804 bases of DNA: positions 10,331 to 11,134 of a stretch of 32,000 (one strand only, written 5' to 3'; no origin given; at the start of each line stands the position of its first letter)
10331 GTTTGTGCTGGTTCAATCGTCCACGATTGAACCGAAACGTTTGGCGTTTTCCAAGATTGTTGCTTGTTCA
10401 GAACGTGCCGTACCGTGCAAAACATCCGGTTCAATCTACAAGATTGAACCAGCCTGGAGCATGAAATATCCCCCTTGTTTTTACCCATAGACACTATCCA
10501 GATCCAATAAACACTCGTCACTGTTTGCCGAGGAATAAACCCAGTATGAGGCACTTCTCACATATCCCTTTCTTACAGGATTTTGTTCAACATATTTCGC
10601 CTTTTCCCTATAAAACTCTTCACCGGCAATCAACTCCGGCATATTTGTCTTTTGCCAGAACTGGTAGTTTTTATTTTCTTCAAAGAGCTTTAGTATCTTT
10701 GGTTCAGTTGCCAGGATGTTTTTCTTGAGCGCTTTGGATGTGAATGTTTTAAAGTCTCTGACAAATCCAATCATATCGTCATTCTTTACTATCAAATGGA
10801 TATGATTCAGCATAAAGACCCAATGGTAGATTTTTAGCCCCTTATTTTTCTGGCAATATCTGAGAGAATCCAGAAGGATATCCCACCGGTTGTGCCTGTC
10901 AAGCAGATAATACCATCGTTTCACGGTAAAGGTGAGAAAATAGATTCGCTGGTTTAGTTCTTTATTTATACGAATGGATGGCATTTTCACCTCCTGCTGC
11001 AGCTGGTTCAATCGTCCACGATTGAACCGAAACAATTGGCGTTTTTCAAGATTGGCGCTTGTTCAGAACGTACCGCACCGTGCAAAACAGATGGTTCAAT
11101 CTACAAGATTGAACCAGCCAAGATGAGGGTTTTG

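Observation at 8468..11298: RAYT transposase embedded in a cluster of five exactly 117-bp REPIN-like elements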

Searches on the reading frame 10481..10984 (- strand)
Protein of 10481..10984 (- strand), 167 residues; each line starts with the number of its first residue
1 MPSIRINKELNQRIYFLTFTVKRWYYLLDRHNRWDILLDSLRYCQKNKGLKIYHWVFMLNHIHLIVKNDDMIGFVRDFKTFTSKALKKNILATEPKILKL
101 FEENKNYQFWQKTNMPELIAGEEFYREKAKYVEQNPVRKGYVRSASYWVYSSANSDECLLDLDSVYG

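Call 5: search_protein_families(library=pfam, proteins=[window:10481-10984:-], max_evalue=0.01)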
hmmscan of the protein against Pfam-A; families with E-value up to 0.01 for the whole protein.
window:10481-10984:- (167 aa): 1 family
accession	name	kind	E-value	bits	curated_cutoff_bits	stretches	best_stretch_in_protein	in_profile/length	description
PF01797.21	Y1_Tnp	-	7.6e-05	23.3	23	1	15-96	7-90/121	Transposase IS200 like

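Call 10: find_encoding_contigs(protein=window:10481-10984:-, flank=10000, max_places=10)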
Protein window:10481-10984:- (167 aa): 1 contig read that carries it; 1 place shown.
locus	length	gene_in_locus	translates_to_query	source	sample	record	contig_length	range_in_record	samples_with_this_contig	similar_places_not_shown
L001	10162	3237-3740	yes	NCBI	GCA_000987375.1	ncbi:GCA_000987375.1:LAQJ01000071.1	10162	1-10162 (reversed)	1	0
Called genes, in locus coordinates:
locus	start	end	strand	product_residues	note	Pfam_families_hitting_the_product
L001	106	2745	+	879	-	PF00675:Peptidase_M16, PF05193:Peptidase_M16_C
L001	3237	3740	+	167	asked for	-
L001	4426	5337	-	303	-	-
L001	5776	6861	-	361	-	PF06050:HGD-D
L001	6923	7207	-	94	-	PF02604:PhdYeFM_antitox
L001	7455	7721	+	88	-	-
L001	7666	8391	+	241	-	-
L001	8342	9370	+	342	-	PF13482:RNase_H_2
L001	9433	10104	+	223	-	PF03050:DDE_Tnp_IS66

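Call 20: search_solved_structures(query=window:10481-10984:-, max_evalue=10, show_alignments=3)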
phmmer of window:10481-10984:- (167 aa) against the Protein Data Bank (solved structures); distinct sequences matched with E-value up to 10: 2.
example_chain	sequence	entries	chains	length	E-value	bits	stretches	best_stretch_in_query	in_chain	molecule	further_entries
4er8_A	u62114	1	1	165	0.0018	21.5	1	108-156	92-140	TnpArep for protein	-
5xy3_W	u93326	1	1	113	0.23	14.6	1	93-130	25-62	Ribosomal protein L24e, putative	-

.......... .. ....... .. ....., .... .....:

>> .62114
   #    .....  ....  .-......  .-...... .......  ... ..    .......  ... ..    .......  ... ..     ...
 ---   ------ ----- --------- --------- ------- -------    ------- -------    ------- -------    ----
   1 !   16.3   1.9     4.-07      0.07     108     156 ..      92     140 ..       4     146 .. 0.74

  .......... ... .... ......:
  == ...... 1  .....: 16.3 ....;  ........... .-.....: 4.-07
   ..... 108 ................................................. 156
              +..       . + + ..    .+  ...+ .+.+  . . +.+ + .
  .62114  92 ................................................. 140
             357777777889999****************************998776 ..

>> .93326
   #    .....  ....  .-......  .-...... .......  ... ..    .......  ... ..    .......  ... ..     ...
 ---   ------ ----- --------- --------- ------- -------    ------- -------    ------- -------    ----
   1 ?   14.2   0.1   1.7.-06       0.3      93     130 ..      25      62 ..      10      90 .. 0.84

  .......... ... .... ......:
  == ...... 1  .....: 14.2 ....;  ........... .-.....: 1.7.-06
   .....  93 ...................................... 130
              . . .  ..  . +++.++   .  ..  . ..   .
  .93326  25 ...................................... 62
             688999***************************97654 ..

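Call 21: search_protein_families(library=ncbifam, proteins=[window:10481-10984:-], max_evalue=1)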
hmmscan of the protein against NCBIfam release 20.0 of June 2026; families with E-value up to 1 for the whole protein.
window:10481-10984:- (167 aa): 2 families
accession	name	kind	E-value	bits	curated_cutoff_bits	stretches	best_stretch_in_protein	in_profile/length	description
NF047646.1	REP_Tyr_transpos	equivalog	9.1e-26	90.5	80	1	10-151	7-146/146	REP-associated tyrosine transposase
NF033573.1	transpos_IS200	equivalog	0.005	17.1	55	1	15-112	13-105/126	IS200/IS605 family transposase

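Call 22: find_homologous_proteins(query=window:10481-10984:-)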
Query window:10481-10984:- (167 aa): 773 proteins with E <= 0.001 among 804 candidates; the best 120 are listed.
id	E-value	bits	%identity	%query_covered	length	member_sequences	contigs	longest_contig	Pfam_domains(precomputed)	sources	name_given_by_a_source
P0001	2.4e-107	374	98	100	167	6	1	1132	-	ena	-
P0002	1.3e-94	333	86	100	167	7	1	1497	-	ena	-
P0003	2.9e-92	325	85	100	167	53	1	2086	-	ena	-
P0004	3.6e-86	305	78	100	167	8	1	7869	PF01797.22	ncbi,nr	ncbi:MAG TPA: transposase [Candidatus Brocadiaceae bacterium]|nr:transposase [Candidatus Brocadiacea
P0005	8.1e-86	304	81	99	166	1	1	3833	-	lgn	-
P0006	1.1e-85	304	80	99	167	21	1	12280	PF01797.22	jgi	jgi:putative transposase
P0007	2.2e-85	303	79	100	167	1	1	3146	PF01797.22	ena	-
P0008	2.7e-84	299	78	99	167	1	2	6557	PF01797.22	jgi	jgi:putative transposase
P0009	4.3e-84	299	79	99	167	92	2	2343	PF01797.22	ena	-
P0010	1.4e-83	297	78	99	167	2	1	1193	-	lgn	-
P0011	2.5e-83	296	78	99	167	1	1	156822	-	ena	-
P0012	1.6e-81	290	79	99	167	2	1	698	-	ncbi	-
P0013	1.5e-80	287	76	99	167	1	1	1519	PF01797.22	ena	-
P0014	2.3e-80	286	74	99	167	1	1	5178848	PF01797.22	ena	-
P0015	2.8e-80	286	77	99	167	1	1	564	-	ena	-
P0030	7.7e-73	262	72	99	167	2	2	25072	PF01797.22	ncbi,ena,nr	ncbi:MAG: transposase [Candidatus Cloacimonetes bacterium]|nr:transposase [Candidatus Cloacimonadota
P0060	1.6e-66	241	67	97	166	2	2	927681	-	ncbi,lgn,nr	ncbi:MAG: hypothetical protein PHD51_02260 [Patescibacteria group bacterium]|nr:hypothetical protein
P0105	1.7e-59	219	59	99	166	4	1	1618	PF01797.22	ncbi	ncbi:MAG TPA: REP-associated tyrosine transposase [Candidatus Brocadiaceae bacterium]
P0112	1.3e-58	216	54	99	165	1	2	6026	PF01797.22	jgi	jgi:putative transposase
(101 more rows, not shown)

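Call 34: find_encoding_contigs(protein=P0105, flank=3000, max_places=3)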
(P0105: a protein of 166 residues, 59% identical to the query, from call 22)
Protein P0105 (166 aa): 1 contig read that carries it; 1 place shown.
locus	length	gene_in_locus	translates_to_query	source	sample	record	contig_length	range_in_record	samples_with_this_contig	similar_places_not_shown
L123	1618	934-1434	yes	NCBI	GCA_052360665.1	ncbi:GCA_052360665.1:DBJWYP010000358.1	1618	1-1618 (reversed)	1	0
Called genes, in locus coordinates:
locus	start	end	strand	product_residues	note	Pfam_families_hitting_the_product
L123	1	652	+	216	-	PF04028:DUF374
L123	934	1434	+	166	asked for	PF01797:Y1_Tnp (weak)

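Call 35: find_encoding_contigs(protein=P0030, flank=3000, max_places=3)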
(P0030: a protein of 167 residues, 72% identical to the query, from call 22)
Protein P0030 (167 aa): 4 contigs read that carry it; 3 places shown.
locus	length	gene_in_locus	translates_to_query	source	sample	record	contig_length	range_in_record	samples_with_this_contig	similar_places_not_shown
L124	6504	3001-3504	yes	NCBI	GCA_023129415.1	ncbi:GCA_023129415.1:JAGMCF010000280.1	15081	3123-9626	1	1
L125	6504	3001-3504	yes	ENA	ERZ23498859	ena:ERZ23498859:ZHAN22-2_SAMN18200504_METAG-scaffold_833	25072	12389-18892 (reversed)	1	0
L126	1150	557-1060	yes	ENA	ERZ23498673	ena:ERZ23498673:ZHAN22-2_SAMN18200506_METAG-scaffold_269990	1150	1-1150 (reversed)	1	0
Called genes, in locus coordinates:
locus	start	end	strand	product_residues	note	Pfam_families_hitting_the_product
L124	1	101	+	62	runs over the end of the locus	PF00830:Ribosomal_L28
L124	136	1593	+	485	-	PF00089:Trypsin, PF13365:Trypsin_2, PF00595:PDZ, PF13180:PDZ_2, PF17820:PDZ_6, PF00595:PDZ, PF13180:PDZ_2, PF17820:PDZ_6 (weak)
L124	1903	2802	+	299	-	PF04542:Sigma70_r2, PF04545:Sigma70_r4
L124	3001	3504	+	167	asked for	PF01797:Y1_Tnp (weak)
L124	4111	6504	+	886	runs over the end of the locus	PF00133:tRNA-synt_1, PF09334:tRNA-synt_1g, PF13603:tRNA-synt_1_2, PF08264:Anticodon_1, PF10458:Val_tRNA-synt_C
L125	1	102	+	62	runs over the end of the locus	PF00830:Ribosomal_L28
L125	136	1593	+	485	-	PF00089:Trypsin, PF13365:Trypsin_2, PF00595:PDZ, PF13180:PDZ_2, PF17820:PDZ_6, PF00595:PDZ, PF13180:PDZ_2, PF17820:PDZ_6 (weak)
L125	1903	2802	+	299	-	PF04542:Sigma70_r2, PF04545:Sigma70_r4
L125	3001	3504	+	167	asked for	PF01797:Y1_Tnp (weak)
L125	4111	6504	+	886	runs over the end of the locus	PF00133:tRNA-synt_1, PF09334:tRNA-synt_1g, PF13603:tRNA-synt_1_2, PF08264:Anticodon_1, PF10458:Val_tRNA-synt_C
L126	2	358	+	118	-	?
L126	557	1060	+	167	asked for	PF01797:Y1_Tnp (weak)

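Call 36: find_encoding_contigs(protein=P0060, flank=3000, max_places=3)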
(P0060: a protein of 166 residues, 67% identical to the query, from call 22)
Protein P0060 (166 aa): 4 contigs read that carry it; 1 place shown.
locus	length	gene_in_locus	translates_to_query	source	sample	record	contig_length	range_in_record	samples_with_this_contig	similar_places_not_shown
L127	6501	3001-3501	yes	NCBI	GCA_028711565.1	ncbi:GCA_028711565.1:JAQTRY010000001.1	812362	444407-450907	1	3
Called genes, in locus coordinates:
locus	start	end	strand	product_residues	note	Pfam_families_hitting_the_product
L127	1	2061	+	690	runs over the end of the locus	PF02518:HATPase_c, PF00204:DNA_gyraseB, PF01751:Toprim, PF00986:DNA_gyraseB_C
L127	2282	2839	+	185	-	-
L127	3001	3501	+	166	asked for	-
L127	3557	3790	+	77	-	-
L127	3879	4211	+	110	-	PF00583:Acetyltransf_1, PF13508:Acetyltransf_7, PF13673:Acetyltransf_10 (weak), PF08445:FR47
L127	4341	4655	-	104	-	-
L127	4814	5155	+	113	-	PF02261:Asp_decarbox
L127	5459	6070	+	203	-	-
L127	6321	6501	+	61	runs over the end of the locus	PF00584:SecE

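Call 49: predict_structure(alignment_id=A2)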
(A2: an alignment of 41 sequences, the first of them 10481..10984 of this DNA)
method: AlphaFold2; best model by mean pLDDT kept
length: 167 residues; sequences in the alignment: 41
mean_pLDDT: 89.9   pTM: 0.85
mean pLDDT of the five models: 89.9, 89.4, 88.9, 88.8, 88.0
residues with pLDDT >= 90: 116; 70-90: 44; 50-70: 6; < 50: 1
segments of 3 or more residues with pLDDT < 50: none
pLDDT, mean of each block of 10 residues (from residue 1): 72 93 81 86 95 94 95 92 92 90 91 87 95 95 94 91 84
secondary structure, 60 per line:
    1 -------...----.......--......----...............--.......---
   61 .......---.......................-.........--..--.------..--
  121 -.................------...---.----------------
elements in order: E15-21 H24-29 H34-48 E51-57 E61-67 H71-93 H95-101 H122-138

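Call 56: fold_search(model_id=the predicted structure, library=pdb)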
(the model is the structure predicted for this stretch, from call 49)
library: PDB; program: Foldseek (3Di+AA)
matches with E <= 10: 1220; with E <= 0.001: 30
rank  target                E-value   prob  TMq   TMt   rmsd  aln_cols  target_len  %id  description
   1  4er8_A                8.9e-09  1.00  0.70  0.70   5.0       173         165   20  Structure of the REP associates tyrosine transposase bound to a REP hairpin (released 2012-08-15)
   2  2xm3_A                6.6e-06  1.00  0.52  0.66   6.3       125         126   22  Deinococcus radiodurans ISDra2 Transposase Left end DNA complex (released 2010-10-13)
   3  2xma_E                1.4e-05  1.00  0.50  0.58   9.7       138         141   20  DEINOCOCCUS RADIODURANS ISDRA2 TRANSPOSASE RIGHT END DNA COMPLEX (released 2010-10-13)
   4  2f4f_A                1.6e-05  1.00  0.50  0.63  13.1       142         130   18  Crystal structure of IS200 transposase (released 2005-12-13)
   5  2xma_A                1.7e-05  1.00  0.50  0.59   9.5       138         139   20  DEINOCOCCUS RADIODURANS ISDRA2 TRANSPOSASE RIGHT END DNA COMPLEX (released 2010-10-13)
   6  2xma_B                2.1e-05  1.00  0.47  0.57   9.9       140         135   21  DEINOCOCCUS RADIODURANS ISDRA2 TRANSPOSASE RIGHT END DNA COMPLEX (released 2010-10-13)
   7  2xm3_D                2.4e-05  1.00  0.51  0.63   6.4       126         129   23  Deinococcus radiodurans ISDra2 Transposase Left end DNA complex (released 2010-10-13)
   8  2a6m_A                2.7e-05  1.00  0.52  0.66  10.6       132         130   14  Crystal Structure of the ISHp608 Transposase (released 2005-10-25)
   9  2vih_B                2.8e-05  1.00  0.52  0.65   7.1       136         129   18  CRYSTAL STRUCTURE OF THE IS608 TRANSPOSASE IN COMPLEX WITH Left END 26-MER DNA (released 2008-02-19)
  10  2xo6_D                3.2e-05  1.00  0.51  0.64   6.7       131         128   20  DEINOCOCCUS RADIODURANS ISDRA2 TRANSPOSASE Y132F MUTANT COMPLEXED WITH LEFT END RECOGNITION AND CLEAVAGE SITE (released 2010-10-13)
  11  2xm3_C                3.2e-05  1.00  0.50  0.63   8.8       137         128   21  Deinococcus radiodurans ISDra2 Transposase Left end DNA complex (released 2010-10-13)
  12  2a6m_B                3.4e-05  1.00  0.52  0.58  13.4       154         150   18  Crystal Structure of the ISHp608 Transposase (released 2005-10-25)
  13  2vic_A                4.3e-05  1.00  0.53  0.59  10.7       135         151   17  CRYSTAL STRUCTURE OF THE ISHP608 TRANSPOSASE IN COMPLEX with Left end 26- mer DNA and manganese (released 2008-02-19)
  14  2xqc_D                4.3e-05  1.00  0.51  0.63   9.3       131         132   21  DEINOCOCCUS RADIODURANS ISDRA2 TRANSPOSASE COMPLEXED WITH LEFT END RECOGNITION AND CLEAVAGE SITE AND ZN (released 2010-10-13)
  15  2xo6_A                4.3e-05  1.00  0.51  0.61   7.9       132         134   20  DEINOCOCCUS RADIODURANS ISDRA2 TRANSPOSASE Y132F MUTANT COMPLEXED WITH LEFT END RECOGNITION AND CLEAVAGE SITE (released 2010-10-13)
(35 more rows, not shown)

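Call 72: find_encoding_contigs(protein=P0004, flank=4000, max_places=2)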
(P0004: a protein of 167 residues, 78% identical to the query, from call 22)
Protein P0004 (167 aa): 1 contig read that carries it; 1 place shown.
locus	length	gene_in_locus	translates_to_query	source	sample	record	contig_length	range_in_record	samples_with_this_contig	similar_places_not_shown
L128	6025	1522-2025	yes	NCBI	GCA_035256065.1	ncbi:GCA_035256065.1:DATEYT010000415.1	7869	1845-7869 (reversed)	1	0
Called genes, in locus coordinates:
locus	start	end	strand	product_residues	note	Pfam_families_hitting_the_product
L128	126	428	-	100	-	PF14076:DUF4258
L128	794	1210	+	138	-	PF00892:EamA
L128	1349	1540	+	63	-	-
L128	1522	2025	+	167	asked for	PF01797:Y1_Tnp (faint)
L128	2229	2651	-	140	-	PF00583:Acetyltransf_1, PF13673:Acetyltransf_10, PF13508:Acetyltransf_7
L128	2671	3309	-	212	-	PF00571:CBS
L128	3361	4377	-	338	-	PF00316:FBPase, PF18913:FBPase_C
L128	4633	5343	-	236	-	PF01863:YgjP-like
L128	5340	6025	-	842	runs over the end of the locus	PF04851:ResIII, PF18766:SWI2_SNF2, PF22679:T1R_D3-like, PF11867:T1RH-like_C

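Call 73: find_encoding_contigs(protein=P0011, flank=4000, max_places=2)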
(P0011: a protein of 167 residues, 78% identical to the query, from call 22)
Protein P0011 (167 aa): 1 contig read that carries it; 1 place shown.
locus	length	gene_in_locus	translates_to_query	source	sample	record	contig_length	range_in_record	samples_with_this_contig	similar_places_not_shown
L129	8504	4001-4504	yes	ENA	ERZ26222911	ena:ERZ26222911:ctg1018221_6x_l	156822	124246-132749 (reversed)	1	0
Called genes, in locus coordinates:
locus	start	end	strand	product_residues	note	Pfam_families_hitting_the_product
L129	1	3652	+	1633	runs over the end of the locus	-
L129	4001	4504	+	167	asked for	-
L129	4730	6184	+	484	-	PF13372:Alginate_exp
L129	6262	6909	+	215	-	-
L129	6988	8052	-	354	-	PF04015:DUF362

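Call 74: find_encoding_contigs(protein=P0112, flank=3000, max_places=2)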
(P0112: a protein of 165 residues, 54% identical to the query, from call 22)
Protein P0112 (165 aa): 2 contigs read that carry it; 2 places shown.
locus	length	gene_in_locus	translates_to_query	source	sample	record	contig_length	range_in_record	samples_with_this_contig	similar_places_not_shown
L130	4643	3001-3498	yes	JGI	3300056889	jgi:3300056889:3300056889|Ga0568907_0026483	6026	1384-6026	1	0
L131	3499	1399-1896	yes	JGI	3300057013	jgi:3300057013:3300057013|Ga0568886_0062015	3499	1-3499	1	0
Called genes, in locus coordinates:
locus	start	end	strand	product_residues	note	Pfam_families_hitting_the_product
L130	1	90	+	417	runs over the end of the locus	PF01578:Cytochrom_C_asm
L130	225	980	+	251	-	PF00731:AIRC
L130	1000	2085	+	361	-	PF01926:MMR_HSR1 (faint), PF06071:YchF-GTPase_C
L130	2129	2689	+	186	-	PF01227:GTP_cyclohydroI, PF14489:QueF (faint)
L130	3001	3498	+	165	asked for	PF01797:Y1_Tnp (faint)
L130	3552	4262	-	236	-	PF07298:NnrU (weak), PF04191:PEMT, PF04140:ICMT (weak)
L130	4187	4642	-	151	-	?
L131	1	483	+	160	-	PF02824:TGS (faint), PF06071:YchF-GTPase_C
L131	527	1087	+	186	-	PF01227:GTP_cyclohydroI, PF14489:QueF (faint)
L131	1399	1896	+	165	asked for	PF01797:Y1_Tnp (faint)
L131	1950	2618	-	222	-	PF07298:NnrU (weak), PF04191:PEMT, PF04140:ICMT (weak)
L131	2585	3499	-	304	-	?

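Call 79: find_related_loci(query=A2, collection=viral_contigs, flank=2000)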
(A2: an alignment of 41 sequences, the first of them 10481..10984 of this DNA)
Query A2 (167 aa) in viral_contigs; peptide patterns used: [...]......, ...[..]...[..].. (x = any residue, [..] = any of these).
188 stretches matched a pattern, but none encodes a relative of the query by tblastn (E <= 1e-3).
